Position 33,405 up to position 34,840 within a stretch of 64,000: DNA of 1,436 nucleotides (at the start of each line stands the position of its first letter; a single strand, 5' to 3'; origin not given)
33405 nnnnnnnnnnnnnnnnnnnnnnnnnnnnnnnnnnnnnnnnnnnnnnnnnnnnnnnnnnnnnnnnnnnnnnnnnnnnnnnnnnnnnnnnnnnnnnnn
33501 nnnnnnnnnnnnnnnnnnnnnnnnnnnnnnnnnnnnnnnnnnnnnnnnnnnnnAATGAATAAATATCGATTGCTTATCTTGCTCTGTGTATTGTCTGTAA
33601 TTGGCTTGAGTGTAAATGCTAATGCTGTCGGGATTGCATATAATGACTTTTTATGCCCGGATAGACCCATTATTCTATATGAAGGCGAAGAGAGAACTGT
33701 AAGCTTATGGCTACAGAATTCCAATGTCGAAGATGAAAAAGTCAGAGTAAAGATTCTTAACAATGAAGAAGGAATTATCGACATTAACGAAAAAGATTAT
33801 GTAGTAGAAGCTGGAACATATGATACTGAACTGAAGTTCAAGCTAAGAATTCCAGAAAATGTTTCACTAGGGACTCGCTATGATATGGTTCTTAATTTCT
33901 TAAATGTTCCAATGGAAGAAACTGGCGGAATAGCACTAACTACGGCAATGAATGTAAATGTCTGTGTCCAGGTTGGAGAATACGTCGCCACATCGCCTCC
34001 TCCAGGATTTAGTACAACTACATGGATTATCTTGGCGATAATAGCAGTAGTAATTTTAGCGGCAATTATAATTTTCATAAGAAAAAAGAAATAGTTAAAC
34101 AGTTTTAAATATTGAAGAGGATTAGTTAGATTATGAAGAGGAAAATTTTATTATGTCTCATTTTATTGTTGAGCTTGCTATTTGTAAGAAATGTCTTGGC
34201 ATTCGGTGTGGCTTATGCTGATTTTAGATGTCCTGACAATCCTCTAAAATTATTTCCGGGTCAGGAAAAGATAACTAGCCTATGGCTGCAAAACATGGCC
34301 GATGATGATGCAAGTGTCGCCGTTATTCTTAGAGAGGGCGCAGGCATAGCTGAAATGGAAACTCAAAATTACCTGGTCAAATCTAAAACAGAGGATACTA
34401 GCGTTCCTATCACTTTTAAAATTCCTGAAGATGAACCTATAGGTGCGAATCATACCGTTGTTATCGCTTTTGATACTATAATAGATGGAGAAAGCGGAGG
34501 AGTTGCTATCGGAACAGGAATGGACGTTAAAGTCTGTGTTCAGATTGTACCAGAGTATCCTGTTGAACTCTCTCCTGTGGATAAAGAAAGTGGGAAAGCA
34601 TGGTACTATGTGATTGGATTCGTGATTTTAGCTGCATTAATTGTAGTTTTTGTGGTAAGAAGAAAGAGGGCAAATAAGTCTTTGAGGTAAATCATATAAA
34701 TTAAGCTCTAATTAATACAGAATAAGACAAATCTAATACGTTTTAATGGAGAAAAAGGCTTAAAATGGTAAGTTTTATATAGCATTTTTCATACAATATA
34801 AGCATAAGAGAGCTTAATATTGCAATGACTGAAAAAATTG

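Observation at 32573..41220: Repeated cassette: giant gene, then stand-alone MWYFD Ig protein, then small tail-anchored beta-sandwich protein(s)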

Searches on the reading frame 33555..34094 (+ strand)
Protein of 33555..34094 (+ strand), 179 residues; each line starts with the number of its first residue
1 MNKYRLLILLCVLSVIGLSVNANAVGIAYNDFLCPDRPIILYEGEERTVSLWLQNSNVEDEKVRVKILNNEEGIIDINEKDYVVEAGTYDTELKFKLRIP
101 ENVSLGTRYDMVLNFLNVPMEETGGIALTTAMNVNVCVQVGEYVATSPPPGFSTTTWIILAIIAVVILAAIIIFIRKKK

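Call 4: search_protein_families(library=pfam, proteins=[window:33555-34094:+], max_evalue=0.1)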
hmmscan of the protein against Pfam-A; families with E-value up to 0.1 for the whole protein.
window:33555-34094:+ (179 aa): 1 family
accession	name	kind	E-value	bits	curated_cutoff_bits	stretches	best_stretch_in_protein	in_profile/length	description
PF06668.17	ITI_HC_C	-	0.073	13.1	27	0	38-79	47-88/189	Inter-alpha-trypsin inhibitor heavy chain C-terminus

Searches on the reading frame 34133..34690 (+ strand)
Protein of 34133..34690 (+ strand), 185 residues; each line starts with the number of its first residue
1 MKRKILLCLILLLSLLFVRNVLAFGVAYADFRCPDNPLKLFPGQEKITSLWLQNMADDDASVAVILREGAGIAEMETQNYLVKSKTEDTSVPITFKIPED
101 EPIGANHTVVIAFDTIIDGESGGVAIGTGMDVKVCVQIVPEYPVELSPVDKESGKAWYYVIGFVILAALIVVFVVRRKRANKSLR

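Call 4: search_protein_families(library=pfam, proteins=[window:34133-34690:+], max_evalue=0.1)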
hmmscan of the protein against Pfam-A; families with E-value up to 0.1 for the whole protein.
window:34133-34690:+ (185 aa): 2 families
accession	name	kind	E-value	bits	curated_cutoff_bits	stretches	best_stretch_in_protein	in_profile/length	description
PF23689.1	YldA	-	0.003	18.1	27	1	156-174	4-22/29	YldA-like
PF09878.14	DUF2105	-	0.0077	16.4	32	1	107-167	106-168/200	Predicted membrane protein (DUF2105)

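Call 12: find_homologous_proteins(query=A1, max_evalue=0.001)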
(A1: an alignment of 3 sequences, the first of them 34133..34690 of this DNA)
Query A1 (3 sequences) (185 aa, profile of the alignment): 7 proteins with E <= 0.001 among 8000 candidates.
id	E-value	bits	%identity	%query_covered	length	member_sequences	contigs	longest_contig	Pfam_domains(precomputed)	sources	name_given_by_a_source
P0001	1.4e-86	307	36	95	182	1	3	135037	-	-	-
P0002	1.2e-80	287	100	100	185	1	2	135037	-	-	-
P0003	7.1e-77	275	27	46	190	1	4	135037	-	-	-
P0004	9.1e-49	184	50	97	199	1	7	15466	-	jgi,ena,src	-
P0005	3.1e-36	143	21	81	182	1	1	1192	-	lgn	-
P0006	3.1e-23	100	39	78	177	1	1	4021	-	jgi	jgi:hypothetical protein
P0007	6.8e-18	83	34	65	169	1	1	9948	-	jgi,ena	-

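Call 13: find_encoding_contigs(protein=P0004, flank=10000, max_places=6)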
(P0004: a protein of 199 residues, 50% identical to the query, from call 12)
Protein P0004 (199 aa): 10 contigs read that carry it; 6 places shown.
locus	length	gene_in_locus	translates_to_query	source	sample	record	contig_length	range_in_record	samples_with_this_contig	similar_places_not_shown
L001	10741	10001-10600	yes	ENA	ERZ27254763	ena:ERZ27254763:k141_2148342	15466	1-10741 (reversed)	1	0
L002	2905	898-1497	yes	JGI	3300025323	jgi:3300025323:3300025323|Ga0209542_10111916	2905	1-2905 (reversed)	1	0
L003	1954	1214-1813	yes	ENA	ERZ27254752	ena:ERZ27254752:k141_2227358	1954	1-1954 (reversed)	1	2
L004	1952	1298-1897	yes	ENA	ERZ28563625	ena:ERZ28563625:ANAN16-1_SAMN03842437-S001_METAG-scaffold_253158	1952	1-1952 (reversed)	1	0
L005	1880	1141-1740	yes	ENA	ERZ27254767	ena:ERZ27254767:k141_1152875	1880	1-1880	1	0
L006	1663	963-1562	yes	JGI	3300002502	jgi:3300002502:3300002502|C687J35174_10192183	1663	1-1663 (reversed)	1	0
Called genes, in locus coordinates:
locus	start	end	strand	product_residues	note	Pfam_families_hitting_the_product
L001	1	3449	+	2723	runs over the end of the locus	?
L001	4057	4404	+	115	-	PF05168:HEPN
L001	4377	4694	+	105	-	PF01909:NTP_transf_2, PF18765:Polbeta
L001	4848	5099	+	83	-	PF14076:DUF4258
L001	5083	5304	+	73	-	PF10049:DUF2283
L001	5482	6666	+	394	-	PF13173:AAA_14, PF13635:DUF4143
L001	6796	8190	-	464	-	PF00404:Dockerin_1 (weak)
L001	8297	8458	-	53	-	-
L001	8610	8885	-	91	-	-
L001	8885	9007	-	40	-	-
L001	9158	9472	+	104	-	-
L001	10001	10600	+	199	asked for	-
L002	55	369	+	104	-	-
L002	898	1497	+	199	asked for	-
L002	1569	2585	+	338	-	PF13384:HTH_23, PF13518:HTH_28, PF13551:HTH_29, PF13565:HTH_32, PF13592:HTH_33, PF13358:DDE_3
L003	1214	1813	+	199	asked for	-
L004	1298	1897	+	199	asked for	-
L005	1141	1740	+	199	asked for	-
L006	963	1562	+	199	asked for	-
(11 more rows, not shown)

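Call 14: find_encoding_contigs(protein=P0007, flank=10000, max_places=4)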
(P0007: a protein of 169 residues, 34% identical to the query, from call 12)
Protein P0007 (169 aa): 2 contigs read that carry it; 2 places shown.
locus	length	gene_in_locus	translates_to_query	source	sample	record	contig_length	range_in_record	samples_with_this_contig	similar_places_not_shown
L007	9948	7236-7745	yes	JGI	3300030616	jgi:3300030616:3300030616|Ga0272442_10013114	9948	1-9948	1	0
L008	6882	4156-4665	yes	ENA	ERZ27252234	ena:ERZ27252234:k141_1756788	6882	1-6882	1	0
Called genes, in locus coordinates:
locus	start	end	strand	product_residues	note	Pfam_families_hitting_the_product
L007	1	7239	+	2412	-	?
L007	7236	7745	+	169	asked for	-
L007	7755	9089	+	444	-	-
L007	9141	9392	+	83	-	-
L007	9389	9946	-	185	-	?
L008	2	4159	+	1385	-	?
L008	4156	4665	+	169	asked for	-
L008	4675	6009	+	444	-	-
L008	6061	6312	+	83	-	-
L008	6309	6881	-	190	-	?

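Call 26: predict_structure(alignment_id=A2)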
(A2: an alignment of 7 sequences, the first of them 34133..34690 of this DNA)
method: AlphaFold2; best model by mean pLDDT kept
length: 185 residues; sequences in the alignment: 7
mean_pLDDT: 78.4   pTM: 0.57
mean pLDDT of the five models: 78.4, 77.4, 77.2, 74.9, 73.1
residues with pLDDT >= 90: 39; 70-90: 99; 50-70: 33; < 50: 14
segments of 3 or more residues with pLDDT < 50: 121-126, 145-151
pLDDT, mean of each block of 10 residues (from residue 1): 87 71 69 81 91 84 86 87 85 92 91 74 52 90 55 64 87 78 55
secondary structure, 60 per line:
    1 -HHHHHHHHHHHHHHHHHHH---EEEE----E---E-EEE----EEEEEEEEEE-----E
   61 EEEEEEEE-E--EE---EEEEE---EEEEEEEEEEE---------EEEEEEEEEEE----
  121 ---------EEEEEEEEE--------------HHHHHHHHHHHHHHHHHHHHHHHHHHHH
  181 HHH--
elements in order: H2-20 E24-27 E38-40 E45-54 E60-68 E78-82 E86-96 E106-116 E130-138 H153-183

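Call 28: fold_search(model_id=the predicted structure, library=pdb)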
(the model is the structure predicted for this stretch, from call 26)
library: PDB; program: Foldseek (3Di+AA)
matches with E <= 10: 1927; with E <= 0.001: 49
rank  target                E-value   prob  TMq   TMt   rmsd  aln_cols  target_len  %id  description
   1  6fvi                  3.3e-05  1.00  0.42  0.52   5.8       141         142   13  ASH / PapD-like domain of human CEP192 (PapD-like domain 7) (released 2019-03-20)
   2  7som_J                6.0e-05  1.00  0.40  0.14  18.9       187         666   13  Ciliary C2 central pair apparatus isolated from Chlamydomonas reinhardtii (released 2022-04-13)
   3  9i1y_B                7.8e-05  1.00  0.51  0.37   4.1       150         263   15  WxLIP from Enterococcus faecium (released 2026-01-28)
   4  9i1y_A                9.2e-05  1.00  0.47  0.34   4.6       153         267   15  WxLIP from Enterococcus faecium (released 2026-01-28)
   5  4ole_B                1.1e-04  1.00  0.37  0.51   4.9       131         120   18  Crystal structure of a neighbor of BRCA1 gene 1 (NBR1) from Homo sapiens at 2.52 A resolution (released 2014-02-19)
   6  9i25_C                1.2e-04  1.00  0.48  0.37   5.1       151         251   14  WxLIP from Enterococcus faecium locus A bound to long WxL (released 2026-01-28)
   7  2e6j_MODEL_1_A        1.5e-04  1.00  0.41  0.63   4.4       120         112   15  Solution structure of the C-terminal PapD-like domain from human HYDIN protein (released 2007-07-03)
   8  9ijj_L                1.6e-04  1.00  0.41  0.34  12.6       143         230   15  In situ structure of the central apparatus in mouse sperm axoneme. (released 2025-06-04)
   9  3l3o_B                1.7e-04  1.00  0.45  0.45   3.0       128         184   15  Staphylococcal Complement Inhibitor (SCIN) in complex with Human Complement Component C3c (released 2010-08-04)
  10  3hrz_B                1.7e-04  1.00  0.43  0.35   3.8       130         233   15  Cobra Venom Factor (CVF) in complex with human factor B (released 2009-07-07)
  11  1msp_B                1.8e-04  1.00  0.44  0.61   4.4       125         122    7  MAJOR SPERM PROTEIN, ALPHA ISOFORM (RECOMBINANT), PH 4.6 (released 1996-12-07)
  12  2ys4_MODEL_1_A        1.8e-04  1.00  0.38  0.52   3.9       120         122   10  Solution structure of the N-terminal PapD-like domain of HYDIN protein from human (released 2008-04-08)
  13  6fq0_C                2.2e-04  1.00  0.40  0.37   5.7       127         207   16  Crystal structure of the CsuC-CsuA/B chaperone-subunit preassembly complex of the archaic chaperone-usher Csu pili of  (released 2018-09-26)
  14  7sqc_2A               2.3e-04  1.00  0.46  0.13   3.5       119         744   12  Ciliary C1 central pair apparatus isolated from Chlamydomonas reinhardtii (released 2022-04-13)
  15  5jpn_B                2.4e-04  1.00  0.43  0.13   3.8       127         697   16  Structure of human complement C4 rebuilt using iMDFF (released 2016-08-10)
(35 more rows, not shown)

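Call 29: search_protein_representatives(alignment_id=A2)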
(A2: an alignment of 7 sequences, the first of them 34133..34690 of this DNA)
Query: 7 sequences, 183 profile positions. Proteins with E-value up to 0.001 (for the whole library): 1457; up to 1e-10: 1121; up to 1e-30: 130. The best 150 are listed.
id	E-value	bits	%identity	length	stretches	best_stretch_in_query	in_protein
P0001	3.6e-67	241.9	-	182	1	1-181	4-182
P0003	1.7e-62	226.7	-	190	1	2-182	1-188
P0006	6.2e-57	208.6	-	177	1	2-183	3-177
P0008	7.8e-51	188.7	-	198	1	3-183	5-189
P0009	1.1e-45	171.9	-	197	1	5-181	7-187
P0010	2.6e-45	170.7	-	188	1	7-182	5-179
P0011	2.6e-44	167.4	-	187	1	8-182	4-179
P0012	1.9e-43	164.6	-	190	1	6-182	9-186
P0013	6.6e-43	162.8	-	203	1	8-182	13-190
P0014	6.7e-42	159.6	-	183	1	7-182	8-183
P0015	4.4e-41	156.9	-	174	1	8-182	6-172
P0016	6.7e-41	156.3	-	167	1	21-182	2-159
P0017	1.3e-40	155.3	-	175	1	2-182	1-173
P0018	2.1e-40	154.7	-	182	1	8-182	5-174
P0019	6.4e-40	153.1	-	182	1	4-182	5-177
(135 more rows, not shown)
